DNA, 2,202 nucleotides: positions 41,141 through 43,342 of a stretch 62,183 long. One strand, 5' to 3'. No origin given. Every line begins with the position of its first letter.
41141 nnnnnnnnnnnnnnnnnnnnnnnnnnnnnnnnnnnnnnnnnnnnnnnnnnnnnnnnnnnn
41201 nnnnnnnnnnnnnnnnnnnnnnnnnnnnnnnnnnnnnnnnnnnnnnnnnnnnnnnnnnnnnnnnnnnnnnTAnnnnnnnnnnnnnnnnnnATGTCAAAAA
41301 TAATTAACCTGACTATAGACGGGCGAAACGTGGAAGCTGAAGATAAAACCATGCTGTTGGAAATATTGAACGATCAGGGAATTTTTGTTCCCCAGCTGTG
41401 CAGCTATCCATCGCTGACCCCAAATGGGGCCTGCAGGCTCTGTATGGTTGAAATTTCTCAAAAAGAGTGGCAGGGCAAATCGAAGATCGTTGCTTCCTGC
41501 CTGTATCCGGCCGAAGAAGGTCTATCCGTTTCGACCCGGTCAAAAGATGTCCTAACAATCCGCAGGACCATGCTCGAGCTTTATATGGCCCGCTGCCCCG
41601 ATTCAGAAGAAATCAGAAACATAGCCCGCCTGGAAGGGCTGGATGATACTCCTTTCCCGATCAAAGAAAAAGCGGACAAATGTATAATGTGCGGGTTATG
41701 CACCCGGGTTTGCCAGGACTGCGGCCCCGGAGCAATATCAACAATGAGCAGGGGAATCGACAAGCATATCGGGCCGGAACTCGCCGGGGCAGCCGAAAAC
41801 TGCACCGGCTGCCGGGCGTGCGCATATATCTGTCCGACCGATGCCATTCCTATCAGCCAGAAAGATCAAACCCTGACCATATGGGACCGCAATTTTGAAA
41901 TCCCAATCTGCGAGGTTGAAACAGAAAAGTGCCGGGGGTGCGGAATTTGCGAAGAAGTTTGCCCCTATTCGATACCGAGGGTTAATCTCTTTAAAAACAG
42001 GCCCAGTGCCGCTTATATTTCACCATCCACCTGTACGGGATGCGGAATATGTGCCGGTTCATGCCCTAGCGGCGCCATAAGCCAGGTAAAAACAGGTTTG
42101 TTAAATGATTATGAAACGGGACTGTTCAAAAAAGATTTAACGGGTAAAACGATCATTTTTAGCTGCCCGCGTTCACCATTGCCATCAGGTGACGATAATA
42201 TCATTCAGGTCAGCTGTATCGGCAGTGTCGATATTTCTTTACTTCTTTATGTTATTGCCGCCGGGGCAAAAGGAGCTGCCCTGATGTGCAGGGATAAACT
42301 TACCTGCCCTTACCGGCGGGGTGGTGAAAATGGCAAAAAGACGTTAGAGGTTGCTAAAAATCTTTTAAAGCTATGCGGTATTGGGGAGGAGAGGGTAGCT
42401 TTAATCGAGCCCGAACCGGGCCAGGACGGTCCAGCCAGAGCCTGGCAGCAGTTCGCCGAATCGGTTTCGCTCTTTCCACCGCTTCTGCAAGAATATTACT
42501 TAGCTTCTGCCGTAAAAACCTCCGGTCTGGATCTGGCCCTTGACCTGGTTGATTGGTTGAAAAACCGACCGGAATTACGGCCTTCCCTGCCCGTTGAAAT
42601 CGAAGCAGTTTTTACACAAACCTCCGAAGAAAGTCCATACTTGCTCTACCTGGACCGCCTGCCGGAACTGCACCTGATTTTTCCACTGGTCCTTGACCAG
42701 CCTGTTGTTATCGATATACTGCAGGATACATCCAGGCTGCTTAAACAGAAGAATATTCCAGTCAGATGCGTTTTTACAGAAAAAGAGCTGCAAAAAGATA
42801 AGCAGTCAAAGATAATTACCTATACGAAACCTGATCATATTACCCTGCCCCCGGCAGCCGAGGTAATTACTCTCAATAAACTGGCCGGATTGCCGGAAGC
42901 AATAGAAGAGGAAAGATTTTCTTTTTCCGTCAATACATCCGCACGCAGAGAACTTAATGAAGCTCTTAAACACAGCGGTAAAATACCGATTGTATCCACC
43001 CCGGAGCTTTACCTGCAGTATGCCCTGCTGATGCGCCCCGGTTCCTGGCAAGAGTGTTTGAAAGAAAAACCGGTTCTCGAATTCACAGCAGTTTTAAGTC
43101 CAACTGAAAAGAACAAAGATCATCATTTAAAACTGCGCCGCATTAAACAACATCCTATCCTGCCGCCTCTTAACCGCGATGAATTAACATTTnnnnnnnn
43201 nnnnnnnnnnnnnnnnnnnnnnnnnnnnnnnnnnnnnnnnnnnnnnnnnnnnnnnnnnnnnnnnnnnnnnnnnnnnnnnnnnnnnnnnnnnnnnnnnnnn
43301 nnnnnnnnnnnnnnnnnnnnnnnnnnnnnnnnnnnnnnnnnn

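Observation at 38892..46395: HydABC/Bfu-type NuoEF fusion + 1316-aa mega-fusion + DAO flavoenzyme: a candidate NAD(H)/ferredoxin-coupled amine (proline/sarcosine/opine-type) dehydrogenase complex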

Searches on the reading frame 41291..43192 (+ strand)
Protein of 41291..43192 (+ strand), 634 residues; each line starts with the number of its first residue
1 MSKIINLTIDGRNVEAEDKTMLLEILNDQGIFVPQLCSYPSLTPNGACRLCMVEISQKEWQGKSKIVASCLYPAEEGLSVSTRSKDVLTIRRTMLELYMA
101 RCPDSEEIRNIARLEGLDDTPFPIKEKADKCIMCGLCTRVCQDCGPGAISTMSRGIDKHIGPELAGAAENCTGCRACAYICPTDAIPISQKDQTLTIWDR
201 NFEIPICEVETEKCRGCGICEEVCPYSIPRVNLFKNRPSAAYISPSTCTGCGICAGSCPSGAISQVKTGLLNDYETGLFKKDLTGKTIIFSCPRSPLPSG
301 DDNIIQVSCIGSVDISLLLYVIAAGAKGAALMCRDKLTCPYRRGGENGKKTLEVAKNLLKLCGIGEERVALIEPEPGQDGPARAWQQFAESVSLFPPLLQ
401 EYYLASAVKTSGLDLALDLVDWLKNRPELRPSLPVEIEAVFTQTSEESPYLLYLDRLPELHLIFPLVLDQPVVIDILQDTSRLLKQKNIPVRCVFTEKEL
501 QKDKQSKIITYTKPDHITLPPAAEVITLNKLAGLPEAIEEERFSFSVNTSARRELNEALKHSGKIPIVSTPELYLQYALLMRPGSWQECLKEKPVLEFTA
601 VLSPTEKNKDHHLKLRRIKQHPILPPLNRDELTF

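Call 83: search_protein_representatives(protein=window:41291-43192:+)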
Query: 634 residues. Proteins with E-value up to 0.001 (for the whole library): 9834; up to 1e-10: 1856; up to 1e-30: 177. The best 150 are listed.
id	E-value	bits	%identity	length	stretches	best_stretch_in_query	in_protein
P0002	0.0e+00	1231.1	81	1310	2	1-634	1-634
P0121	3.6e-153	528.0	44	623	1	1-601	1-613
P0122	1.3e-140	486.5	43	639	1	1-599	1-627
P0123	4.7e-129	448.4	42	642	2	1-264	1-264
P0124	5.3e-123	428.4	46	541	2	1-433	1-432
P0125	8.9e-116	404.5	42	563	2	1-440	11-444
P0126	1.4e-112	394.0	48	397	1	2-386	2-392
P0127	6.9e-90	319.0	40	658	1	5-414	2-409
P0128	3.8e-88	313.2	38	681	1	5-463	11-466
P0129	2.0e-86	307.5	38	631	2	5-430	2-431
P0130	3.7e-82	293.4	36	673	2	7-397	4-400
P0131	5.8e-82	292.8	40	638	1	6-392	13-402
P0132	2.0e-80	287.7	38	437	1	195-601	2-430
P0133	6.7e-79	282.7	39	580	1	3-431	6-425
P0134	8.2e-78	279.1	36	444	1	180-603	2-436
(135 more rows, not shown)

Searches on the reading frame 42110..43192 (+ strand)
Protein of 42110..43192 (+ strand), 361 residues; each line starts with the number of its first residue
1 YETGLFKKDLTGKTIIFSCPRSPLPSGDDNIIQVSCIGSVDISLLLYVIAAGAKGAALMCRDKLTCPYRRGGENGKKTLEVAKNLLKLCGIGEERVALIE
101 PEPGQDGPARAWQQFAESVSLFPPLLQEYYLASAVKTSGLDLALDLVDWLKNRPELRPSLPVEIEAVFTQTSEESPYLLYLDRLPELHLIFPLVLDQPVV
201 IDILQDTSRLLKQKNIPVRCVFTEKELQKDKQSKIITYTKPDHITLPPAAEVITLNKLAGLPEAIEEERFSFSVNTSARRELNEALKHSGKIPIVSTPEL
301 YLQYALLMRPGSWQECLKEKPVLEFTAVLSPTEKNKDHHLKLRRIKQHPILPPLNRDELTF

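Call 47: predict_structure(alignment_id=A1)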
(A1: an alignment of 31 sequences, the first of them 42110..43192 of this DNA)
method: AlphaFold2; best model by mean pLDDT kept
length: 361 residues; sequences in the alignment: 31
mean_pLDDT: 85.6   pTM: 0.85
mean pLDDT of the five models: 85.6, 85.3, 84.0, 83.1, 83.0
residues with pLDDT >= 90: 214; 70-90: 104; 50-70: 25; < 50: 18
segments of 3 or more residues with pLDDT < 50: 333-344, 356-361
pLDDT, mean of each block of 10 residues (from residue 1): 75 93 82 91 95 95 77 92 98 95 89 94 91 81 96 95 88 83 96 92 95 93 91 86 81 92 80 90 89 89 91 80 86 46 52 49 35
secondary structure, 60 per line:
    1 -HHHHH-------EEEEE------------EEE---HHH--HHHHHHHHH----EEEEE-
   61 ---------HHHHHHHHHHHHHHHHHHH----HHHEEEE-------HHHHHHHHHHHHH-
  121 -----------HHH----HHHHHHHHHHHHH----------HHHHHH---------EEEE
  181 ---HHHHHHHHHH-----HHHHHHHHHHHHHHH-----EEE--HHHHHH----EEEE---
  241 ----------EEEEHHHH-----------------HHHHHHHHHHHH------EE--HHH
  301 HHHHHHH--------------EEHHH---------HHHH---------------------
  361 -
elements in order: H2-6 E14-18 E31-33 H42-50 E55-59 H70-88 E96-99 H107-119 H139-151 H162-167 E177-180 H184-193 H199-213 E219-221 H224-229 E234-237 E251-254 H255-258 H276-287 H298-307 H336-339

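Call 49: fold_search(model_id=the predicted structure, library=pdb)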
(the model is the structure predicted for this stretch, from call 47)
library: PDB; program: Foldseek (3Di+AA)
matches with E <= 10: 934; with E <= 0.001: 4
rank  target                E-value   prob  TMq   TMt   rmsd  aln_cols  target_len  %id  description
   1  5odh_D                3.2e-07  1.00  0.26  0.64   4.4       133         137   21  Heterodisulfide reductase / [NiFe]-hydrogenase complex from Methanothermococcus thermolithotrophicus soaked with heter (released 2017-08-30)
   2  5odc_D                3.5e-07  1.00  0.24  0.58   8.4       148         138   23  Heterodisulfide reductase / [NiFe]-hydrogenase complex from Methanothermococcus thermolithotrophicus at 2.3 A resoluti (released 2017-08-30)
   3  8rvu_F                2.2e-06  1.00  0.27  0.70   3.8       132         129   23  CryoEM structure of the Elp-Hdr complex of Methanothermobacter marburgensis state 2 (composite structure) (released 2025-05-14)
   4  7bkb_F                2.7e-05  1.00  0.27  0.67   3.4       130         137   18  Formate dehydrogenase - heterodisulfide reductase - formylmethanofuran dehydrogenase complex from Methanospirillum hun (released 2021-09-29)
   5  7u6a                  6.1e-03  0.25  0.16  0.11  17.8       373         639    8  Crystal Structure of Danio rerio Histone Deacetylase 10 in Complex with 3-thienylmethyl Benzhydroxamic Acid Inhibitor (released 2022-04-06)
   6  2dec_A                7.7e-03  0.21  0.16  0.17  16.1       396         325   13  Crystal Structure of the PH0510 protein from Pyrococcus horikoshii OT3 (released 2006-08-10)
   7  7u6b                  8.6e-03  0.16  0.16  0.11  19.2       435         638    8  Crystal Structure of Danio rerio Histone Deacetylase 10 in Complex with Indolethyl Piperidine-4-acrylhydroxamic Acid Inh (released 2022-04-06)
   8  7u3m                  1.2e-02  0.16  0.17  0.12  18.6       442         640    8  Crystal Structure of Danio rerio Histone Deacetylase 10 in Complex with N-methylpiperazine Benzhydroxamic Acid (released 2022-04-06)
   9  9cbh                  1.3e-02  0.18  0.17  0.11  20.0       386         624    9  Crystal Structure of Danio rerio Histone Deacetylase 10 in Complex with p-Aminomethyl Phenylthioketone (released 2024-09-11)
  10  6uij                  1.5e-02  0.20  0.17  0.12  19.7       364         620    9  Crystal Structure of Danio rerio Histone Deacetylase 10 in Complex with S-{5-[(3-aminopropyl)amino]pentyl} thioacetate (released 2019-12-04)
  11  7kus                  1.7e-02  0.20  0.17  0.12  17.3       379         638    8  Crystal Structure of Danio rerio Histone Deacetylase 10 H137A Mutant in Complex with N8-Acetylspermidine (Tetrahedral In (released 2021-02-03)
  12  9cbi                  1.7e-02  0.15  0.17  0.12  18.1       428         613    9  Crystal Structure of Danio rerio Histone Deacetylase 10 in Complex with p-Aminoethyl Phenylthioketone (released 2024-09-11)
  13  9cbf                  2.0e-02  0.18  0.17  0.12  18.9       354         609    8  Crystal Structure of Danio rerio Histone Deacetylase 10 in Complex with m-Aminomethyl Phenylthioketone (released 2024-09-11)
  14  9cbg                  2.2e-02  0.16  0.17  0.12  19.5       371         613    8  Crystal Structure of Danio rerio Histone Deacetylase 10 in Complex with m-Aminoethyl Phenylthioketone (released 2024-09-11)
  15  6uii                  2.2e-02  0.12  0.17  0.12  21.6       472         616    8  Crystal Structure of Danio rerio Histone Deacetylase 10 in Complex with 5-[(3-aminopropyl)amino]pentane-1-thiol (released 2019-12-04)
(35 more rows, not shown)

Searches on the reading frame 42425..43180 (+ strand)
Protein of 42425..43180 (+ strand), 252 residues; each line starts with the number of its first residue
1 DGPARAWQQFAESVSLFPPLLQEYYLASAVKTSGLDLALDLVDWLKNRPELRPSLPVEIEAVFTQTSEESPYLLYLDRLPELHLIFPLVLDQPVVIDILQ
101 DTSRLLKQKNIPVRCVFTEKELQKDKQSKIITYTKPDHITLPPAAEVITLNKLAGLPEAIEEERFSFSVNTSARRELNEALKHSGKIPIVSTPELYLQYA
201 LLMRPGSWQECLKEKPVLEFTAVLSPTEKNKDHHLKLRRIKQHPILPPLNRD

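Call 61: search_protein_families(library=pfam, proteins=[window:42425-43180:+], max_evalue=0.001)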
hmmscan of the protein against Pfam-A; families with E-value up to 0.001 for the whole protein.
window:42425-43180:+ (252 aa): 0 families

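Call 80: predict_structure(alignment_id=A2)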
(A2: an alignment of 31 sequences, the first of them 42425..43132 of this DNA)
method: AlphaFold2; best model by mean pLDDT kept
length: 236 residues; sequences in the alignment: 31
mean_pLDDT: 85.8   pTM: 0.81
mean pLDDT of the five models: 85.8, 85.5, 84.0, 82.9, 81.8
residues with pLDDT >= 90: 133; 70-90: 74; 50-70: 20; < 50: 9
segments of 3 or more residues with pLDDT < 50: 228-236
pLDDT, mean of each block of 10 residues (from residue 1): 71 66 75 87 91 94 86 96 93 95 96 95 90 88 92 92 86 90 89 94 80 86 68 42
secondary structure, 60 per line:
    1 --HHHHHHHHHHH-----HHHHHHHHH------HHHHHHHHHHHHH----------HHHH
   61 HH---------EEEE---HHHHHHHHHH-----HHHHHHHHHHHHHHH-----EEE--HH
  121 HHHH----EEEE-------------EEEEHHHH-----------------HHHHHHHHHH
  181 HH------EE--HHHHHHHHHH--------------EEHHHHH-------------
elements in order: H3-13 H19-27 H34-46 H57-62 E72-75 H79-88 H94-108 E114-116 H119-124 E129-132 E146-149 H150-153 H171-182 H193-202 H219-223

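Call 82: fold_search(model_id=the predicted structure, library=pdb)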
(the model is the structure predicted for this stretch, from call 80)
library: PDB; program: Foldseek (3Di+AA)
matches with E <= 10: 301; with E <= 0.001: 0
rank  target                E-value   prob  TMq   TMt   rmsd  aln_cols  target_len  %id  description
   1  9lqa                  2.1e-01  0.13  0.18  0.17  12.1       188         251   14  Crystal structure of NrN E21A in complex with SAM-AMP (released 2025-11-26)
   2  9lqb                  2.8e-01  0.11  0.18  0.17  12.3       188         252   14  Crystal structure of NrN E21A in complex with SAH-AMP (released 2025-11-26)
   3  3e7w                  3.0e-01  0.13  0.22  0.11  13.3       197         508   12  Crystal structure of DLTA: Implications for the reaction mechanism of non-ribosomal peptide synthetase (NRPS) adenylatio (released 2008-09-09)
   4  5nhs_B                3.4e-01  0.08  0.18  0.15  15.4       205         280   13  The crystal structure of Xanthomonas albilineans N5, N10-methylenetetrahydrofolate dehydrogenase-cyclohydrolase (FolD) (released 2018-05-16)
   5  9dqn_A                3.8e-01  0.12  0.19  0.17  14.9       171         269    9  Nan Regulatory Protein (NanR) - DNA complex from Streptococcus pneumoniae (released 2025-08-20)
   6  3uw6_B                3.8e-01  0.04  0.13  0.10  15.3       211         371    9  Crystal Structure of Engineered Protein, Northeast Structural Genomics Consortium Target OR120 (released 2012-02-08)
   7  3qk7_A                4.1e-01  0.13  0.22  0.19  11.3       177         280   12  Crystal structure of putative Transcriptional regulator from Yersinia pestis biovar Microtus str. 91001 (released 2011-02-09)
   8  5dte_D                5.2e-01  0.12  0.21  0.18  11.6       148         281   16  Crystal Structure of an ABC transporter periplasmic solute binding protein (IPR025997) from Actinobacillus succinogene (released 2015-10-07)
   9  4ils_A                5.2e-01  0.04  0.15  0.11  14.3       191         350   10  Crystal structure of engineered protein. northeast structural genomics Consortium target or117 (released 2013-03-20)
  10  9dqn_B                5.9e-01  0.09  0.19  0.17  15.2       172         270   10  Nan Regulatory Protein (NanR) - DNA complex from Streptococcus pneumoniae (released 2025-08-20)
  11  8txl_A                5.9e-01  0.09  0.20  0.18  15.7       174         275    9  Nan Regulatory Protein full length mutant R148A (released 2024-09-11)
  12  5vat_A                5.9e-01  0.07  0.20  0.11  15.3       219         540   10  Haemophilus influenzae LpoA: Monoclinic form (Mon2) with 2 molecules per a.u. (released 2017-09-13)
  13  5dte_B                6.7e-01  0.11  0.22  0.19  11.1       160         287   17  Crystal Structure of an ABC transporter periplasmic solute binding protein (IPR025997) from Actinobacillus succinogene (released 2015-10-07)
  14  3ckm                  6.7e-01  0.07  0.18  0.14  11.4       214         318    8  LpoA (YraM) C-domain from Haemophilus influenzae, a regulator of PBP1A (released 2008-05-13)
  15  9lqc_A                7.1e-01  0.15  0.20  0.19  11.8       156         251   13  Crystal structure of NrN D119A in complex with SAH-AMP (released 2025-11-26)
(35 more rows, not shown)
